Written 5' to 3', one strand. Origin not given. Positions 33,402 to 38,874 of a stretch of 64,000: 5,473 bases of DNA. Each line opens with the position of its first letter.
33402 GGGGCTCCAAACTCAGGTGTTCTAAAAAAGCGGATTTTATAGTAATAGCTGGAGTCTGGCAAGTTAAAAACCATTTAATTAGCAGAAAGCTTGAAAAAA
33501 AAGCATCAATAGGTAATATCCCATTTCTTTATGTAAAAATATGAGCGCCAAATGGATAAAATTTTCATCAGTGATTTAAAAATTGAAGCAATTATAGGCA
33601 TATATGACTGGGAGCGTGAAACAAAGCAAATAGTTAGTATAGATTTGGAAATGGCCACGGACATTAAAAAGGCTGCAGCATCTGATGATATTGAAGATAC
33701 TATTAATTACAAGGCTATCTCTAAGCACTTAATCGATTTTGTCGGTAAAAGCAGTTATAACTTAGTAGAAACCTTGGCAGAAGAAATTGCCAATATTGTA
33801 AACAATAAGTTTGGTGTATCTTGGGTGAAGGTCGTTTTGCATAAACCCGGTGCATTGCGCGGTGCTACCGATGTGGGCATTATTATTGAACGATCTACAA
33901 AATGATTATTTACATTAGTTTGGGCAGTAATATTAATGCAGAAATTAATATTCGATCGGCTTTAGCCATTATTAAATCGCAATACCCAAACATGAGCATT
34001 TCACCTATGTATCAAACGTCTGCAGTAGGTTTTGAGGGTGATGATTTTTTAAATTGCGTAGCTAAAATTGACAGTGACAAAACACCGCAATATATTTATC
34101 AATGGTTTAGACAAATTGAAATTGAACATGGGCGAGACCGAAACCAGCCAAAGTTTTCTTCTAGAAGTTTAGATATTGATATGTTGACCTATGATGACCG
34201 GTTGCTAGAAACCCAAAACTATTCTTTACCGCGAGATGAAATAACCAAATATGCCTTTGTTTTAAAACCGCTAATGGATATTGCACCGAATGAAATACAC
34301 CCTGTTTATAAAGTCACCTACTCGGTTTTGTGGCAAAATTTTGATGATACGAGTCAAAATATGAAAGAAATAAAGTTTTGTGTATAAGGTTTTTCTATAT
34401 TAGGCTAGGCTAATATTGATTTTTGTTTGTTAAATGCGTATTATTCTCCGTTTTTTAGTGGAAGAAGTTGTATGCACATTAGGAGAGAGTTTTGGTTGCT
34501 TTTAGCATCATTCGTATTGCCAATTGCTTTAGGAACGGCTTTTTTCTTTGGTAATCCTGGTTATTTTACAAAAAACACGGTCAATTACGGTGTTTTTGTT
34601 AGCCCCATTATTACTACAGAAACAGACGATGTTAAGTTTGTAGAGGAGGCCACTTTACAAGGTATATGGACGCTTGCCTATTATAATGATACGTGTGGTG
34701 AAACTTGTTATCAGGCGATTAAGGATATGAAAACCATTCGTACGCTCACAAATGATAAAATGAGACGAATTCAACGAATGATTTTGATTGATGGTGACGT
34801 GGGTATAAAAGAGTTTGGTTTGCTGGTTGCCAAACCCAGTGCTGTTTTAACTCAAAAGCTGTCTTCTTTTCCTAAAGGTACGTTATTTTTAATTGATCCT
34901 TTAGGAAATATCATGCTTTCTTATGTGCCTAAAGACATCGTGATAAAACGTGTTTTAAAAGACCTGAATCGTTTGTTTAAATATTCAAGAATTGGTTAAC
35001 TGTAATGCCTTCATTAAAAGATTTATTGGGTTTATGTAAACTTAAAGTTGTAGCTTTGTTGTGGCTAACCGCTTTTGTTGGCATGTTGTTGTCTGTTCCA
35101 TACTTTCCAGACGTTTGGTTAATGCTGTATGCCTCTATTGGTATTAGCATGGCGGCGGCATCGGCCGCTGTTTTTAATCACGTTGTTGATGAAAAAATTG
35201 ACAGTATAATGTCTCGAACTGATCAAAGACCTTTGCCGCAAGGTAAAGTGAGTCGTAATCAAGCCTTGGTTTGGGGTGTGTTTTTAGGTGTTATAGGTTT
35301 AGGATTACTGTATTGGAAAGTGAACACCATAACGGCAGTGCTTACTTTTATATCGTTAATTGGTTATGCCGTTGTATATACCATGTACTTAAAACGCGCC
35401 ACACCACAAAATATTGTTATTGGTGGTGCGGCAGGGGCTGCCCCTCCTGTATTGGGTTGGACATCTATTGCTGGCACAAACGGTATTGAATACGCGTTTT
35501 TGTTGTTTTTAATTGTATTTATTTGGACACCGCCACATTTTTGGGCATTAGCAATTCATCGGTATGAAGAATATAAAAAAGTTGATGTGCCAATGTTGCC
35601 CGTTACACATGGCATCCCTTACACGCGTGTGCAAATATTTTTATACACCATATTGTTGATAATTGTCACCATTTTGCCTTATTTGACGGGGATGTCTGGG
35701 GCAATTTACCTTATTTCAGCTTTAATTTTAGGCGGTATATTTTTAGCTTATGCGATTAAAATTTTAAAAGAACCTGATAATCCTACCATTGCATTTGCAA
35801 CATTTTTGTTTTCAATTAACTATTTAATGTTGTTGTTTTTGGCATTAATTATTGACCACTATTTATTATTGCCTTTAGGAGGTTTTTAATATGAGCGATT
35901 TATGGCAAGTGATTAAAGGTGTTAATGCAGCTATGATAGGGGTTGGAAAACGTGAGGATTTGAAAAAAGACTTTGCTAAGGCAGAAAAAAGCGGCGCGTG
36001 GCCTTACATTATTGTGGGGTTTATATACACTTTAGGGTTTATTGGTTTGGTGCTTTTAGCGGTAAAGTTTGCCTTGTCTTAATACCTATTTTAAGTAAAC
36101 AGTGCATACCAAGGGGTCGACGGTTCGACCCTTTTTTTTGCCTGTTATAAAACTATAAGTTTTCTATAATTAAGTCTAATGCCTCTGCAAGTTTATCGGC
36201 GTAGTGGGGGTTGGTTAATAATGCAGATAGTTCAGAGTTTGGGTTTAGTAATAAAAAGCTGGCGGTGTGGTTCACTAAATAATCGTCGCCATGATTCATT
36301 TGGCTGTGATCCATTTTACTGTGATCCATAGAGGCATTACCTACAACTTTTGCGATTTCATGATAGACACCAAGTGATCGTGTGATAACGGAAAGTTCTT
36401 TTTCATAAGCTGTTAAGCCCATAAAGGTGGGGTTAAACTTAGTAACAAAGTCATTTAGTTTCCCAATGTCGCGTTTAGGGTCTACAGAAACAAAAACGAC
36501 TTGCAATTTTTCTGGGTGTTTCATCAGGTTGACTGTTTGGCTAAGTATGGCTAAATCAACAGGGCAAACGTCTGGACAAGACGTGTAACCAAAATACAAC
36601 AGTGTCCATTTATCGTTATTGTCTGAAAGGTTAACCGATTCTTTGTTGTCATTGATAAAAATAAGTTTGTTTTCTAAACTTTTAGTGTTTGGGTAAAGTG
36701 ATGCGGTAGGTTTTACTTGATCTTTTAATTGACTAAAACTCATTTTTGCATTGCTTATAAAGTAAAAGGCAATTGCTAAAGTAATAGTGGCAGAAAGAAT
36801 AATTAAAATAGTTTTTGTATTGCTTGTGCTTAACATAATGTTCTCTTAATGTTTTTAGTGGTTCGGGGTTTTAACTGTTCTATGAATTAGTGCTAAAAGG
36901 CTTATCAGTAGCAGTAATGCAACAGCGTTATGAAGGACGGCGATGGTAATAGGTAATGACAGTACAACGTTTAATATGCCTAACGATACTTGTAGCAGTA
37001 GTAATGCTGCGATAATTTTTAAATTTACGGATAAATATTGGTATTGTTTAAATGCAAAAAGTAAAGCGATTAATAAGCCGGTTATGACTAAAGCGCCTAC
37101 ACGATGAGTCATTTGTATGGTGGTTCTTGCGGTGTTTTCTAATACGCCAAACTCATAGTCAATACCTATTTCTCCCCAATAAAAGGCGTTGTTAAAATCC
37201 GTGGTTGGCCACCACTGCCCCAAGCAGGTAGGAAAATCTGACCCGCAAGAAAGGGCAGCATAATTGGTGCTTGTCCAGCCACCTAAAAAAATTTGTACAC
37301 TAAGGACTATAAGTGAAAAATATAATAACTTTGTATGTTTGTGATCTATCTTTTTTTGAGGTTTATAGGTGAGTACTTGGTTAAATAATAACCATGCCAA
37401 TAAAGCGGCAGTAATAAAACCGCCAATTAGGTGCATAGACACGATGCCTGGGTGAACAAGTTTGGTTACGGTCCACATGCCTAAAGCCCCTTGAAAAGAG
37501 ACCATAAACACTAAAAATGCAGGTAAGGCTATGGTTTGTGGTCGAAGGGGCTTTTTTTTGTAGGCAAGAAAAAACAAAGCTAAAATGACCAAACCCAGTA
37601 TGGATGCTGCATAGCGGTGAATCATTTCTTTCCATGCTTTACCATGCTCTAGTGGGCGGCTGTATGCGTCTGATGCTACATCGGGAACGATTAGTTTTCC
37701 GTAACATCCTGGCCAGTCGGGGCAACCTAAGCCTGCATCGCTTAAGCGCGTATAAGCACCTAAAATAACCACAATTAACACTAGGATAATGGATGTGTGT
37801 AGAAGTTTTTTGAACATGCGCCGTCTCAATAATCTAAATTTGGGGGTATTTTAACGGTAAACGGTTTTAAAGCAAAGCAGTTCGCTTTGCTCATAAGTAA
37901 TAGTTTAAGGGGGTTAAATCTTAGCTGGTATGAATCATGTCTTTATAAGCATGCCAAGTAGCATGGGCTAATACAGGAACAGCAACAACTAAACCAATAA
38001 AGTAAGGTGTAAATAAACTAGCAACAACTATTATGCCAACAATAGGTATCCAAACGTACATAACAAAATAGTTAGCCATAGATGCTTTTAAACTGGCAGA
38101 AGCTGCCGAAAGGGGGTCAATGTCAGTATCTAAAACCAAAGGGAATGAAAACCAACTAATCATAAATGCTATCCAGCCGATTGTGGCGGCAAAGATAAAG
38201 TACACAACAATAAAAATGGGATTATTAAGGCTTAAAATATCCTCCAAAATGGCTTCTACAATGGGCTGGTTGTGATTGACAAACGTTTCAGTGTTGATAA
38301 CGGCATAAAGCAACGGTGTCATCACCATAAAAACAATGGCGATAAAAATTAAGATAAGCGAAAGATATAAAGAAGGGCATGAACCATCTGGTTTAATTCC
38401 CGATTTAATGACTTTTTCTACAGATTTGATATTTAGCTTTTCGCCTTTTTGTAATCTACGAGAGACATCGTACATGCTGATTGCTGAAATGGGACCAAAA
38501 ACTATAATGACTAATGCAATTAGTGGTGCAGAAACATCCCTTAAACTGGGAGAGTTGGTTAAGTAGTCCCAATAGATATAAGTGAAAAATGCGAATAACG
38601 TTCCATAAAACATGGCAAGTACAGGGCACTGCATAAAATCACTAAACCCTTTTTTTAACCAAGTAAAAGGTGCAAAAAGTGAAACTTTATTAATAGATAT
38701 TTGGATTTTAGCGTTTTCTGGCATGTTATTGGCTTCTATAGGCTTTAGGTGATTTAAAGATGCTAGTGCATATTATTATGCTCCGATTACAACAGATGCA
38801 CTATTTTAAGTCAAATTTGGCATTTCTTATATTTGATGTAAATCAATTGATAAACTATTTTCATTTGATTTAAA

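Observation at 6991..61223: Strongly over-represented 12-mer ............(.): candidate new uptake or architecture signal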

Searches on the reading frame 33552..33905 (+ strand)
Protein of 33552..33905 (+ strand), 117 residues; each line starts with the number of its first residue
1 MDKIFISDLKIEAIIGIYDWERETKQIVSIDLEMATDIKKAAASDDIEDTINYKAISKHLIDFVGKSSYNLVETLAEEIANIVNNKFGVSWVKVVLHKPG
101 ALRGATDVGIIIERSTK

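Call 25: search_protein_families(library=pfam, proteins=[window:33552-33905:+], max_evalue=0.000001)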
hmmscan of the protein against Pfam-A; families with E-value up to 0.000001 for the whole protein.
window:33552-33905:+ (117 aa): 1 family
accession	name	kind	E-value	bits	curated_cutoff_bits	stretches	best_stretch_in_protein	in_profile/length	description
PF02152.23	FolB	-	5.2e-35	120.8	31.8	1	4-113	1-113/113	Dihydroneopterin aldolase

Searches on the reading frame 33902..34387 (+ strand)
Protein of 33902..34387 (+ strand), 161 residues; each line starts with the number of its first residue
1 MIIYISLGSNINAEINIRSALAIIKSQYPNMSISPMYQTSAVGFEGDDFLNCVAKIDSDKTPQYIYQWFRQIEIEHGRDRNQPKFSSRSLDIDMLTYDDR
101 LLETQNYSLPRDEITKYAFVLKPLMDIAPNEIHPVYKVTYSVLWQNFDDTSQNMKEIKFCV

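Call 25: search_protein_families(library=pfam, proteins=[window:33902-34387:+], max_evalue=0.000001)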
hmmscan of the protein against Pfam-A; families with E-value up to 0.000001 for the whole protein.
window:33902-34387:+ (161 aa): 1 family
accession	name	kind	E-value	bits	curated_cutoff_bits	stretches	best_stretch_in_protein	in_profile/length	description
PF01288.25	HPPK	-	8e-28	97.6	25.7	1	4-129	1-116/116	7,8-dihydro-6-hydroxymethylpterin-pyrophosphokinase (HPPK)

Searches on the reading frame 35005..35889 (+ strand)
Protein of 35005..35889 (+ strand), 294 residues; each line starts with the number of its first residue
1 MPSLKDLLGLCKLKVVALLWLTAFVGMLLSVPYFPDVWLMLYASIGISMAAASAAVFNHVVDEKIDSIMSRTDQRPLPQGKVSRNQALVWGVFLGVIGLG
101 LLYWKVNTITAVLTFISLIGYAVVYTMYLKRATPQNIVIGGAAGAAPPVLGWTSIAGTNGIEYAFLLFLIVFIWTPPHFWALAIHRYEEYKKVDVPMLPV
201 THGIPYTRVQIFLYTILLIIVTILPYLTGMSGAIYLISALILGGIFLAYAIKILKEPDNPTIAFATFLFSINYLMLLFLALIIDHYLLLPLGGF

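Call 26: search_protein_families(library=pfam, proteins=[window:35005-35889:+], max_evalue=0.000001)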
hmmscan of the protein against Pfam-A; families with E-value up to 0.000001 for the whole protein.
window:35005-35889:+ (294 aa): 1 family
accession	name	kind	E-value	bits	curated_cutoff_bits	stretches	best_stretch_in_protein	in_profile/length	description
PF01040.23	UbiA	-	9.3e-65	218.8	34.2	1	20-270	2-249/250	UbiA prenyltransferase family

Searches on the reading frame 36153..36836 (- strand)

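Call 26: search_protein_families(library=pfam, proteins=[window:36153-36836:-], max_evalue=0.000001)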
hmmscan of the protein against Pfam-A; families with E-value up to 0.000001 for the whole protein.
window:36153-36836:- (227 aa): 1 family
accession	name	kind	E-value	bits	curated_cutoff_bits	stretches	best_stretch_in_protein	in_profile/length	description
PF02630.20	SCO1-SenC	-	3e-28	98.9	22.8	1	60-174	6-123/134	SCO1/SenC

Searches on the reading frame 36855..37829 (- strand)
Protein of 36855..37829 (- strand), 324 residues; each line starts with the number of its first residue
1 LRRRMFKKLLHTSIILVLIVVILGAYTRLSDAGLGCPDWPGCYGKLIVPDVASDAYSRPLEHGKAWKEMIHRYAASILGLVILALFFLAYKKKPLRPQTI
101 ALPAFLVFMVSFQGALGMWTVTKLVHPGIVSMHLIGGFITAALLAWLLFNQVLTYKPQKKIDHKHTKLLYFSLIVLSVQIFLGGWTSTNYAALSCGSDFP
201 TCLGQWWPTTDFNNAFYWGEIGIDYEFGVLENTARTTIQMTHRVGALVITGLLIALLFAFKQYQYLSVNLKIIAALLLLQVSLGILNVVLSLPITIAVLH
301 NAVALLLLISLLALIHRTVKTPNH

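Call 26: search_protein_families(library=pfam, proteins=[window:36855-37829:-], max_evalue=0.000001)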
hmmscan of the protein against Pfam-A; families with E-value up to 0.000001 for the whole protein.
window:36855-37829:- (324 aa): 1 family
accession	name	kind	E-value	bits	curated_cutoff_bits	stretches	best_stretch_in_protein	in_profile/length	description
PF02628.20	COX15-CtaA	-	3.7e-68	230.4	29.9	1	9-311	3-321/322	Cytochrome oxidase assembly protein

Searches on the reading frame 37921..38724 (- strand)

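Call 26: search_protein_families(library=pfam, proteins=[window:37921-38724:-], max_evalue=0.000001)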
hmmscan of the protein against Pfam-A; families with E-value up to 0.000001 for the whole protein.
window:37921-38724:- (267 aa): 1 family
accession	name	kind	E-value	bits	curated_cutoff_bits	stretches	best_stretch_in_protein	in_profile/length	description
PF09955.14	DUF2189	-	1.4e-14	54.8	26.2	1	71-199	6-126/126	Predicted integral membrane protein (DUF2189)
